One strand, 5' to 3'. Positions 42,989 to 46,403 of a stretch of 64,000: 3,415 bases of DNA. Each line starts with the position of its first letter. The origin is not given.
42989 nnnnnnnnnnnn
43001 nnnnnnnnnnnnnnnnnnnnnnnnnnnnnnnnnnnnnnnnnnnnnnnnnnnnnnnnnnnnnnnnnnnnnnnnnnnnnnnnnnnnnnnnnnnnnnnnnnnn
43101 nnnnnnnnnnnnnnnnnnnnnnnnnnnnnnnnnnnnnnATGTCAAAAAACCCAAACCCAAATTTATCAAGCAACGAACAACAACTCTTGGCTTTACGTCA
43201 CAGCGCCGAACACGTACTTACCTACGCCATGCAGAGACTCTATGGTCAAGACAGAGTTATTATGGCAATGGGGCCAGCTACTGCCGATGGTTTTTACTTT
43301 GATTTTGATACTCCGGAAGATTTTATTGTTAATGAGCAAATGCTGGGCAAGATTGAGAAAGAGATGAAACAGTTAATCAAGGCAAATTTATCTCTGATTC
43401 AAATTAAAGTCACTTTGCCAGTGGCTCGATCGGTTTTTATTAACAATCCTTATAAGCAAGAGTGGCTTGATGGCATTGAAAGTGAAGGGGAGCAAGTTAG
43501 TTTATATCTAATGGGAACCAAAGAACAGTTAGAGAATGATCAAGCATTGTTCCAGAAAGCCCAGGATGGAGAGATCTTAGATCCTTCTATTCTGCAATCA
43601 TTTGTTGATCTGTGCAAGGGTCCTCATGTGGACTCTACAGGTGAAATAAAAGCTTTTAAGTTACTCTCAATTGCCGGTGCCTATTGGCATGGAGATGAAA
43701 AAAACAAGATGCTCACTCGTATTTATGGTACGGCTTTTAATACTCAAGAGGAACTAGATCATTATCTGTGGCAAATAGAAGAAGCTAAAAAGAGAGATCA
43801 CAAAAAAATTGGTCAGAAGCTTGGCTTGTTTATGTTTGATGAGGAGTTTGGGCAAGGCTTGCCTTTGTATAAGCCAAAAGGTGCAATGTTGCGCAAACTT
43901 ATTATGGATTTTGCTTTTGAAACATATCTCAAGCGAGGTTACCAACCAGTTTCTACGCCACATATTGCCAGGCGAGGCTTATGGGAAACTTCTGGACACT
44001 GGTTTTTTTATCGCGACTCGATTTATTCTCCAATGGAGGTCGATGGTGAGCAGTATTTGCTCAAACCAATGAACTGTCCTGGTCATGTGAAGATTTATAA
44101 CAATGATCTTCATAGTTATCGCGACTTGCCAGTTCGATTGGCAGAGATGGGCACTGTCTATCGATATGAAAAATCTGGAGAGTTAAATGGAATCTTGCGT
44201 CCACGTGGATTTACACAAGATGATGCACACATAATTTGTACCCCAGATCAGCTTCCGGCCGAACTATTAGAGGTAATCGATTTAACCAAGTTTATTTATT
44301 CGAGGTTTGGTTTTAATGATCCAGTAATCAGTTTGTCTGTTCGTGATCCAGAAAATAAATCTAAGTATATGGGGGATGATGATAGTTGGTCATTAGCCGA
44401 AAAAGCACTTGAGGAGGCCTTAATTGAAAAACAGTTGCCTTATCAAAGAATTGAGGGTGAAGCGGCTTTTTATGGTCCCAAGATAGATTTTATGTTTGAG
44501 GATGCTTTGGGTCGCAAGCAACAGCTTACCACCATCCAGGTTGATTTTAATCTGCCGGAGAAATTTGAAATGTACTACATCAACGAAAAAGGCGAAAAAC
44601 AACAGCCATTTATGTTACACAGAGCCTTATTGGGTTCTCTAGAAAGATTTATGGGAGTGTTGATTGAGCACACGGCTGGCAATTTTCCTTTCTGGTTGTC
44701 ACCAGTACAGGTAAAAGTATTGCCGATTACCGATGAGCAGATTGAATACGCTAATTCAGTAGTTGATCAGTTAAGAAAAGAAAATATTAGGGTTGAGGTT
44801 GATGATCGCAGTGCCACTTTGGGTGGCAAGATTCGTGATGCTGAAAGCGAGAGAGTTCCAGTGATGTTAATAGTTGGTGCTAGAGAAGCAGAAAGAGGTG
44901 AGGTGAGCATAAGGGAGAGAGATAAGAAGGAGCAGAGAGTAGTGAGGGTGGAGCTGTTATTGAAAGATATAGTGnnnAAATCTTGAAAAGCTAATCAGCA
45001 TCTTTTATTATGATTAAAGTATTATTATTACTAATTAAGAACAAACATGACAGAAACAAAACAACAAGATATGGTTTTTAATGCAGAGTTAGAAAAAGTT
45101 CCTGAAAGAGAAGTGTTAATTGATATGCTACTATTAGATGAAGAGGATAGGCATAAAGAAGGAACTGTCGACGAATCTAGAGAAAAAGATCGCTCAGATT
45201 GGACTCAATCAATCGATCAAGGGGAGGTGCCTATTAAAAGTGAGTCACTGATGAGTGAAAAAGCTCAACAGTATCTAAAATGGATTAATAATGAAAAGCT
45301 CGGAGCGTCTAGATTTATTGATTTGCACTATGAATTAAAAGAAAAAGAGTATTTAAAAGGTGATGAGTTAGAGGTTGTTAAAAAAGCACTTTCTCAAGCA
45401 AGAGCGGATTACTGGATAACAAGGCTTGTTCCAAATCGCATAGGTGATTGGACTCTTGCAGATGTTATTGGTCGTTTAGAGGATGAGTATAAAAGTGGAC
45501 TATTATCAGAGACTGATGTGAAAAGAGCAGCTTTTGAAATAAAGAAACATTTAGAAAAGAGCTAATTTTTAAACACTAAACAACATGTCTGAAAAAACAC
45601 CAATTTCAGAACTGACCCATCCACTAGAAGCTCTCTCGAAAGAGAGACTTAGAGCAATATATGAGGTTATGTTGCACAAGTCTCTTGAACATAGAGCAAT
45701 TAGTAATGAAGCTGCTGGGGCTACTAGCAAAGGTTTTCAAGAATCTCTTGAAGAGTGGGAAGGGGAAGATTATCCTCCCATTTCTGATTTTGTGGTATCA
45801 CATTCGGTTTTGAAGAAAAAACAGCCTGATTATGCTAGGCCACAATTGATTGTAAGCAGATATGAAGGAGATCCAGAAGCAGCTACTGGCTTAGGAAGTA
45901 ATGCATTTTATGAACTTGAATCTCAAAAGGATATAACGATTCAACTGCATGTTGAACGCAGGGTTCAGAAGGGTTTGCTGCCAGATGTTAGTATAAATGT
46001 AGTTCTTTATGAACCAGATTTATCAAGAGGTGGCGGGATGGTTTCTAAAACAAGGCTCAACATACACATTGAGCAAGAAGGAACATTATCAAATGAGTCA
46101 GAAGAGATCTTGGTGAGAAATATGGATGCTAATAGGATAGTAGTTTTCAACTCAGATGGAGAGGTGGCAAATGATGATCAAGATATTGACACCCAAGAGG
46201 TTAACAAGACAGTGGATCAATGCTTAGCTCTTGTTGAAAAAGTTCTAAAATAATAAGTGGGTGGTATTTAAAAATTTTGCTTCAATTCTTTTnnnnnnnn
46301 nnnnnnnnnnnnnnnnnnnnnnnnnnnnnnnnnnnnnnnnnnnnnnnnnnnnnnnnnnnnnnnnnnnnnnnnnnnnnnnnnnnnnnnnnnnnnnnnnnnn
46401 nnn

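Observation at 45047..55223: ORFan island: giant repeat-containing 1639-aa protein, kinase-like protein and coupled small genes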

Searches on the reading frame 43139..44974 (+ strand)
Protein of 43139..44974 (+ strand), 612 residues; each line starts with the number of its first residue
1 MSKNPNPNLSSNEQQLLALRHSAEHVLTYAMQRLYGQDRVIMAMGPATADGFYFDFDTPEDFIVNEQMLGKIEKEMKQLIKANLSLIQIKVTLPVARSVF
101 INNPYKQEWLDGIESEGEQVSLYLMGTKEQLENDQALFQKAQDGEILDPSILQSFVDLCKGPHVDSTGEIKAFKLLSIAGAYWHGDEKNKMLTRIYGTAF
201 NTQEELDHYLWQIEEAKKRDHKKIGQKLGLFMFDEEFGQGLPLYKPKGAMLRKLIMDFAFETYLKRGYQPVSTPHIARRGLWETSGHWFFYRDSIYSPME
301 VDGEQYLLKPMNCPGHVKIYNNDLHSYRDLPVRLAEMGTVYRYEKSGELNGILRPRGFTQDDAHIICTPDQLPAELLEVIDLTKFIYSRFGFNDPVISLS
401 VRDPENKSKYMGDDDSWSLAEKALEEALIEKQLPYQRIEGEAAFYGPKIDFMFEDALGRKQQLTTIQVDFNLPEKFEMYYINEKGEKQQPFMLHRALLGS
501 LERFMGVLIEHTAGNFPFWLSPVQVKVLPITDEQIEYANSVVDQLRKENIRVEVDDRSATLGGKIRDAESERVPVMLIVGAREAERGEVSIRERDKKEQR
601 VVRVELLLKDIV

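Call 111: search_solved_structures(query=window:43139-44974:+, max_evalue=1e-20)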
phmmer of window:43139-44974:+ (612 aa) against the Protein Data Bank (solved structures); distinct sequences matched with E-value up to 1e-20: 23.
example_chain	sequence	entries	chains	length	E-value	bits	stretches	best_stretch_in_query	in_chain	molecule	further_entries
1nyq_A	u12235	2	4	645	3.4e-158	531.1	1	154-605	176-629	threonyl-tRNA synthetase 1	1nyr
6vu9_A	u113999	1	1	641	2.2e-140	472.3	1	12-598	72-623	Threonine--tRNA ligase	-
1qf6_A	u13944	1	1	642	1.5e-138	466.2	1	153-599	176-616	THREONYL-TRNA SYNTHETASE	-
4hwo_A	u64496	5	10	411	5.8e-103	348.7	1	219-599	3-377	Threonine--tRNA ligase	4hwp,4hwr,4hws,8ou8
4p3o_A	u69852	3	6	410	7.3e-103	348.4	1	219-599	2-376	Threonine--tRNA ligase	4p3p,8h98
6l2p_A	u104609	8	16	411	7.9e-103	348.3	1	219-599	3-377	Threonine--tRNA ligase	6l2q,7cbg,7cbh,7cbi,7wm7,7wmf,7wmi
1evk_A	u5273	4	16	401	1.1e-102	347.9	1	219-599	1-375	THREONYL-TRNA SYNTHETASE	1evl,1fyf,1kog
8wij_B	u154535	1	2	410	1.4e-102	347.5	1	219-599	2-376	Threonine--tRNA ligase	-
8h99_A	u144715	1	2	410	2.6e-102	346.6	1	219-599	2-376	Threonine--tRNA ligase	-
8wih_A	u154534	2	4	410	4.9e-102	345.6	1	219-599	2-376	Threonine--tRNA ligase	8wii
8wia_A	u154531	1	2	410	5e-102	345.6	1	219-599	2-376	Threonine--tRNA ligase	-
8qic_A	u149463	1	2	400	5.5e-102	345.5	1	220-599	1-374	Threonine--tRNA ligase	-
8h9c_A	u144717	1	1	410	1.3e-101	344.3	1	219-599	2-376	Threonine--tRNA ligase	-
8h9a_A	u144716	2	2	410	1.3e-101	344.3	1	219-599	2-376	Threonine--tRNA ligase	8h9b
8wig_A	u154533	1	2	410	3.4e-101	342.9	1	219-599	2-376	Threonine--tRNA ligase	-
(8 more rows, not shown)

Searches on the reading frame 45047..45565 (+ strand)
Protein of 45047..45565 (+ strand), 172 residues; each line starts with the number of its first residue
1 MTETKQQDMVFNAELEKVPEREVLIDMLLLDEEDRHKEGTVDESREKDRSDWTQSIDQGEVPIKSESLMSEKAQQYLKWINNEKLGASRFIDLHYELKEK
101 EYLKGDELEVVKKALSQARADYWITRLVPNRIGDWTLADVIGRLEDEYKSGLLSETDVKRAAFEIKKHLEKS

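Call 5: search_protein_families(library=pfam, proteins=[window:45047-45565:+], max_evalue=1)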
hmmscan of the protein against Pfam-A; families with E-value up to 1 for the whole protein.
window:45047-45565:+ (172 aa): 0 families

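Call 6: search_protein_families(library=ncbifam, proteins=[window:45047-45565:+], max_evalue=1)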
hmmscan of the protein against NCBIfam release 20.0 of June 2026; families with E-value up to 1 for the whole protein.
window:45047-45565:+ (172 aa): 0 families

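Call 66: search_protein_families(library=padloc, proteins=[window:45047-45565:+], max_evalue=1)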
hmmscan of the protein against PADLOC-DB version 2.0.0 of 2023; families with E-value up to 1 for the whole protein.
window:45047-45565:+ (172 aa): 0 families

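Call 69: search_protein_families(library=phrogs, proteins=[window:45047-45565:+], max_evalue=1)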
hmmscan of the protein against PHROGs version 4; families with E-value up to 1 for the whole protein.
window:45047-45565:+ (172 aa): 2 families
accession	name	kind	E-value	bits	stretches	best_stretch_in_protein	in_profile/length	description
phrog_2480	-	unknown function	0.054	14.5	1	14-106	37-123/152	-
phrog_11141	-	unknown function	0.33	12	0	69-107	10-48/112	-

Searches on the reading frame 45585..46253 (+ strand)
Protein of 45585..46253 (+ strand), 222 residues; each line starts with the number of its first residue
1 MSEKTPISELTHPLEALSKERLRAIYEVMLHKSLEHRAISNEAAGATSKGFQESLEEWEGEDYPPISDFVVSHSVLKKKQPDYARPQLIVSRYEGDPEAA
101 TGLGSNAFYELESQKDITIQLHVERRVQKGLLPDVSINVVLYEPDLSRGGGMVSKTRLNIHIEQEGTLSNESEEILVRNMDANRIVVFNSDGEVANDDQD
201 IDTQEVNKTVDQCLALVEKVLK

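Call 5: search_protein_families(library=pfam, proteins=[window:45585-46253:+], max_evalue=1)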
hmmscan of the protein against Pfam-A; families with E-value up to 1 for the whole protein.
window:45585-46253:+ (222 aa): 0 families

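Call 6: search_protein_families(library=ncbifam, proteins=[window:45585-46253:+], max_evalue=1)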
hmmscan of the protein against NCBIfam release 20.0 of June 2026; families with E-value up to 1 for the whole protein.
window:45585-46253:+ (222 aa): 0 families

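Call 66: search_protein_families(library=padloc, proteins=[window:45585-46253:+], max_evalue=1)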
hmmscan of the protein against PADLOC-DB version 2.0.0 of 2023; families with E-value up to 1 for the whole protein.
window:45585-46253:+ (222 aa): 0 families

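Call 69: search_protein_families(library=phrogs, proteins=[window:45585-46253:+], max_evalue=1)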
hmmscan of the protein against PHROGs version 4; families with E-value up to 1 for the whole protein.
window:45585-46253:+ (222 aa): 2 families
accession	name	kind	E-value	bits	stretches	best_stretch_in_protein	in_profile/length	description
phrog_37476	-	unknown function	0.077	14.4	0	8-47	30-68/92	-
phrog_23960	-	tail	0.098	14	1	179-206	37-64/77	tail protein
